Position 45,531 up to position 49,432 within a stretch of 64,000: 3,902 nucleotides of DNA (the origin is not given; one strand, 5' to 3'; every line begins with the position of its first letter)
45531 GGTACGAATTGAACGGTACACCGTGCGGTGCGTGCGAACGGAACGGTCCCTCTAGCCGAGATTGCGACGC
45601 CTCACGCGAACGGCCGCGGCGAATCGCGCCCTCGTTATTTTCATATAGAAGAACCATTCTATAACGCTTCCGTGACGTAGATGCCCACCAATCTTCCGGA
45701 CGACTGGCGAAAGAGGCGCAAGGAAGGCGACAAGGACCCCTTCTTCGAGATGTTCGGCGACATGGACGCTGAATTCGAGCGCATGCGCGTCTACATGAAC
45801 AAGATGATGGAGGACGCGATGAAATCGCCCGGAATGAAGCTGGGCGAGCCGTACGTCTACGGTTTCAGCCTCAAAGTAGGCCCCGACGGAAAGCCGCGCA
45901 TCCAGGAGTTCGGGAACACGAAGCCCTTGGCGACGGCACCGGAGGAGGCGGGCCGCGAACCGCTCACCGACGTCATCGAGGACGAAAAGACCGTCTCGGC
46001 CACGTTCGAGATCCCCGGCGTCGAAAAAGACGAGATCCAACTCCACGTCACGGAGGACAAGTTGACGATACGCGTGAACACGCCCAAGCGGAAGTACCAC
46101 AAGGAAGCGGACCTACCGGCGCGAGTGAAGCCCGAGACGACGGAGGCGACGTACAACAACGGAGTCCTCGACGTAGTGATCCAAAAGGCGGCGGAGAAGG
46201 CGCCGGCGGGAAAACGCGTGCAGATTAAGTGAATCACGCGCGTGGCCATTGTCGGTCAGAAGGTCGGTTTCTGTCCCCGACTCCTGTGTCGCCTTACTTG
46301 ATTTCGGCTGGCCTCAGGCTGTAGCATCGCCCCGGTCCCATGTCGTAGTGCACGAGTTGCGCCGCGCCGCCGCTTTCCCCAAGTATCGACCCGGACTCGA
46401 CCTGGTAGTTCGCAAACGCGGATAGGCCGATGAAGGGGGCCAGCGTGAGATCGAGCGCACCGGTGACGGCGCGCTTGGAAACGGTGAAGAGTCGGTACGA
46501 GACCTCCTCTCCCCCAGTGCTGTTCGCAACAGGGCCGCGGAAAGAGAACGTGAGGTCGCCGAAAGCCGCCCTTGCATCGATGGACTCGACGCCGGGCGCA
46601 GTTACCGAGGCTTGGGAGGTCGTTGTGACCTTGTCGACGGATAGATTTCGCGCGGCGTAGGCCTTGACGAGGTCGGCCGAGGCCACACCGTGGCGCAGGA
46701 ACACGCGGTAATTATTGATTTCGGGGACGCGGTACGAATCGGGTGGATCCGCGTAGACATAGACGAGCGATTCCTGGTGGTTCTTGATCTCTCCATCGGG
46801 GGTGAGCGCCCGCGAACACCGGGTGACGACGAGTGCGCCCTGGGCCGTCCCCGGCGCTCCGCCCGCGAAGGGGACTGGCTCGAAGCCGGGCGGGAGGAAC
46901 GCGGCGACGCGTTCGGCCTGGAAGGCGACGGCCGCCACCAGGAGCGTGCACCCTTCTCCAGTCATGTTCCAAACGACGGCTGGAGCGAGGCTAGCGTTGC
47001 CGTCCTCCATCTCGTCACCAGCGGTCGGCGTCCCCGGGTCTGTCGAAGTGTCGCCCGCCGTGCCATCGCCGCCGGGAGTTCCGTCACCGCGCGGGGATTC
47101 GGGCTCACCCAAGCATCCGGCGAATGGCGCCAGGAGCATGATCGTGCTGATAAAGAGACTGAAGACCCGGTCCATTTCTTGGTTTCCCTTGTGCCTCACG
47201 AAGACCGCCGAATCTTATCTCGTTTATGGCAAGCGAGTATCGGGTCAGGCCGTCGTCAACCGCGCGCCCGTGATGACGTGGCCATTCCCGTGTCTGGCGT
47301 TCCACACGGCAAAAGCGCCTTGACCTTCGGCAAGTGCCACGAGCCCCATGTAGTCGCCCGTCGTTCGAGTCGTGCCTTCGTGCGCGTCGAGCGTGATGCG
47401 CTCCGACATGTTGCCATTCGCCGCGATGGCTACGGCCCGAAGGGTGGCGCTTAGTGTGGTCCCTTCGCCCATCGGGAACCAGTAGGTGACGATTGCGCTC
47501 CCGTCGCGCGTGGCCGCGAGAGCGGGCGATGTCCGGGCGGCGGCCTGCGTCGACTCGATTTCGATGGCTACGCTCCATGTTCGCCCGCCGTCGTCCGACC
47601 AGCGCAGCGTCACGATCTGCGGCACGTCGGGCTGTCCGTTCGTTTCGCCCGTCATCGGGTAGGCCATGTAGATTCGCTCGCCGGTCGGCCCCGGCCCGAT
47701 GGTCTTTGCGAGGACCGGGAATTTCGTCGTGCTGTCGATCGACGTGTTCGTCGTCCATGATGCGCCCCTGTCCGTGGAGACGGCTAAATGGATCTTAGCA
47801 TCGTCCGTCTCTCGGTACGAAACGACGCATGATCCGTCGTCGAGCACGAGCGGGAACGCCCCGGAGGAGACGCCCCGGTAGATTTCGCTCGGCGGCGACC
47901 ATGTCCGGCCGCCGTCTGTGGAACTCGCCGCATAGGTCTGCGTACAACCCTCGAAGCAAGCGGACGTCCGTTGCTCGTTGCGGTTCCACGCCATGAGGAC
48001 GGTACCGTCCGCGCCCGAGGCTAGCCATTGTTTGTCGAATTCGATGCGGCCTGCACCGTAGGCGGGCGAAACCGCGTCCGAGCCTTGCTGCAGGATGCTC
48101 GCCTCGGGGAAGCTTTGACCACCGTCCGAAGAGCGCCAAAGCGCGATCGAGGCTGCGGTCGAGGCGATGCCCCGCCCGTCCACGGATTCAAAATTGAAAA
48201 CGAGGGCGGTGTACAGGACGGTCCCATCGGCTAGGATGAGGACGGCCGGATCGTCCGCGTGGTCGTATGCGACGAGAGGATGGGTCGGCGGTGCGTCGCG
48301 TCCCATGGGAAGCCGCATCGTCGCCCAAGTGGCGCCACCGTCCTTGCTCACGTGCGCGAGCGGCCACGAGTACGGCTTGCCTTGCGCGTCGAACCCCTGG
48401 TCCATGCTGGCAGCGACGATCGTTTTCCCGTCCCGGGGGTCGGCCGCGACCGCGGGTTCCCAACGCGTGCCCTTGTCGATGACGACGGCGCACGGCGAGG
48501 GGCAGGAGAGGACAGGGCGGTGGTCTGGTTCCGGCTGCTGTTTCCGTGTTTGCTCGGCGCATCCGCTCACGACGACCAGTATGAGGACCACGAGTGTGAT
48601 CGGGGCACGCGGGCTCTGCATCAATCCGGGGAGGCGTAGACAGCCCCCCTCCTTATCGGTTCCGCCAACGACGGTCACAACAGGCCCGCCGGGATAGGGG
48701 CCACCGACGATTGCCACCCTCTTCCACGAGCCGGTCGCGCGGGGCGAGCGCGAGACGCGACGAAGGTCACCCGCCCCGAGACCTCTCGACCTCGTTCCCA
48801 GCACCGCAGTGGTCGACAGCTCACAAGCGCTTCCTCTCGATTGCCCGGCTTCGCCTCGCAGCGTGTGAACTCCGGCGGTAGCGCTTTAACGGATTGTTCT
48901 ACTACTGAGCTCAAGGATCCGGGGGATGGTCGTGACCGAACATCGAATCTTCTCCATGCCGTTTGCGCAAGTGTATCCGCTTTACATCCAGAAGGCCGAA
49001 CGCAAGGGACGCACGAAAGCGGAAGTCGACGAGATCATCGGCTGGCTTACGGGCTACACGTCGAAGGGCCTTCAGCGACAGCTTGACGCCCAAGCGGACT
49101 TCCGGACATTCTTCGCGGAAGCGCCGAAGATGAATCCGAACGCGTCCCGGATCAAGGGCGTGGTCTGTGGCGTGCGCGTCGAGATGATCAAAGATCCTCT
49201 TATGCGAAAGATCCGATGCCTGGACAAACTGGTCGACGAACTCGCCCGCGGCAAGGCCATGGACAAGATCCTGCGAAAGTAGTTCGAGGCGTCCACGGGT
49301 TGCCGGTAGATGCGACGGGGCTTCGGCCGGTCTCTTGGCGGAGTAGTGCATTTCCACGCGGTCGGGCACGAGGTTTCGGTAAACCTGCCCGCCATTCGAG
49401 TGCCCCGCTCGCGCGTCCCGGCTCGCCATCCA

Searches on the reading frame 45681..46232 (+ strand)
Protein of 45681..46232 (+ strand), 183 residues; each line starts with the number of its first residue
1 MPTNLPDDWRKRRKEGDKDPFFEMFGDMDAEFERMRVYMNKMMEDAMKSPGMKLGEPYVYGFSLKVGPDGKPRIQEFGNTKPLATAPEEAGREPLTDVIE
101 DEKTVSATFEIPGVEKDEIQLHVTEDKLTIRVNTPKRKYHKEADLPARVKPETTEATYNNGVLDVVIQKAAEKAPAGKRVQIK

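Call 16: search_protein_families(library=pfam, proteins=[window:45681-46232:+], max_evalue=0.0001)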
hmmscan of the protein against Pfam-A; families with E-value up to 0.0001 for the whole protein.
window:45681-46232:+ (183 aa): 2 families
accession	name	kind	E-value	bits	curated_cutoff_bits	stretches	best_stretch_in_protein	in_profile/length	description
PF00011.27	HSP20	-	4.6e-10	39.9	20.8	1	98-183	2-102/102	Hsp20/alpha crystallin family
PF17886.7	ArsA_HSP20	-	9.6e-07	28.7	22.5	1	108-165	7-61/63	HSP20-like domain found in ArsA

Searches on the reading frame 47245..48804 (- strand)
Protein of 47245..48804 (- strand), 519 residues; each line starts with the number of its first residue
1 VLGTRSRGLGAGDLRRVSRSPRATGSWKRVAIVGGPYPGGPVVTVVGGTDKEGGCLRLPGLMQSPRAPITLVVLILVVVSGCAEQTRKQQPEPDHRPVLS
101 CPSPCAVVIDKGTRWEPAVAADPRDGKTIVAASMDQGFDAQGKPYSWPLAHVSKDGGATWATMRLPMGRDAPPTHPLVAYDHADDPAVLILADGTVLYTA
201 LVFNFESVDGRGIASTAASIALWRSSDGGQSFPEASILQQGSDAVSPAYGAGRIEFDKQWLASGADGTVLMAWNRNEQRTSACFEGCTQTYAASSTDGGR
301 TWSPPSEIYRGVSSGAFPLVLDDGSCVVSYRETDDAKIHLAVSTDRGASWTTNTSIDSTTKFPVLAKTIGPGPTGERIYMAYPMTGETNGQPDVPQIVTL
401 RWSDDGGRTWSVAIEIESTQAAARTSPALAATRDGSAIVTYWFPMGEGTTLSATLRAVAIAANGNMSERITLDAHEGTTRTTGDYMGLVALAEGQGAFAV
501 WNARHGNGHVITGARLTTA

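Call 16: search_protein_families(library=pfam, proteins=[window:47245-48804:-], max_evalue=0.0001)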
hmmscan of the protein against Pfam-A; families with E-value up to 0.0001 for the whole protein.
window:47245-48804:- (519 aa): 5 families
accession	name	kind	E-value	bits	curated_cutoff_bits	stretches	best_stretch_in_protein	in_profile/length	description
PF13088.12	BNR_2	-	1.2e-13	51.5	31.4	1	319-436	168-274/277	BNR repeat-like domain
PF24316.1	Tli3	-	3.4e-10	40.8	27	0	379-420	64-107/129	T6SS Tli3 immunity protein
PF02012.26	BNR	-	5.4e-07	29.1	27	0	402-411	2-11/12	BNR/Asp-box repeat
PF21471.3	Reelin_subrepeat-B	-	3.7e-05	24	27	0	390-422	52-84/127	Reelin subrepeat B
PF15902.12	Sortilin-Vps10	-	4.2e-05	23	33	0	295-352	382-433/446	Sortilin, neurotensin receptor 3,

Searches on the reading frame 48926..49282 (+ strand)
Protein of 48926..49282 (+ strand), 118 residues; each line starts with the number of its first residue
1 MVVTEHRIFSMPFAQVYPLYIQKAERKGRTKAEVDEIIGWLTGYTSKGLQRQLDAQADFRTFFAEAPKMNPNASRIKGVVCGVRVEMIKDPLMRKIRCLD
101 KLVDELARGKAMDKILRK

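Call 16: search_protein_families(library=pfam, proteins=[window:48926-49282:+], max_evalue=0.0001)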
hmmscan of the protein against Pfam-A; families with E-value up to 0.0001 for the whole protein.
window:48926-49282:+ (118 aa): 1 family
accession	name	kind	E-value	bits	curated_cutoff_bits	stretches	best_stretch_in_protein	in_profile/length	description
PF09966.14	DUF2200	-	5.6e-53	178.3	22.8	1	7-117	1-111/111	Uncharacterized protein conserved in bacteria (DUF2200)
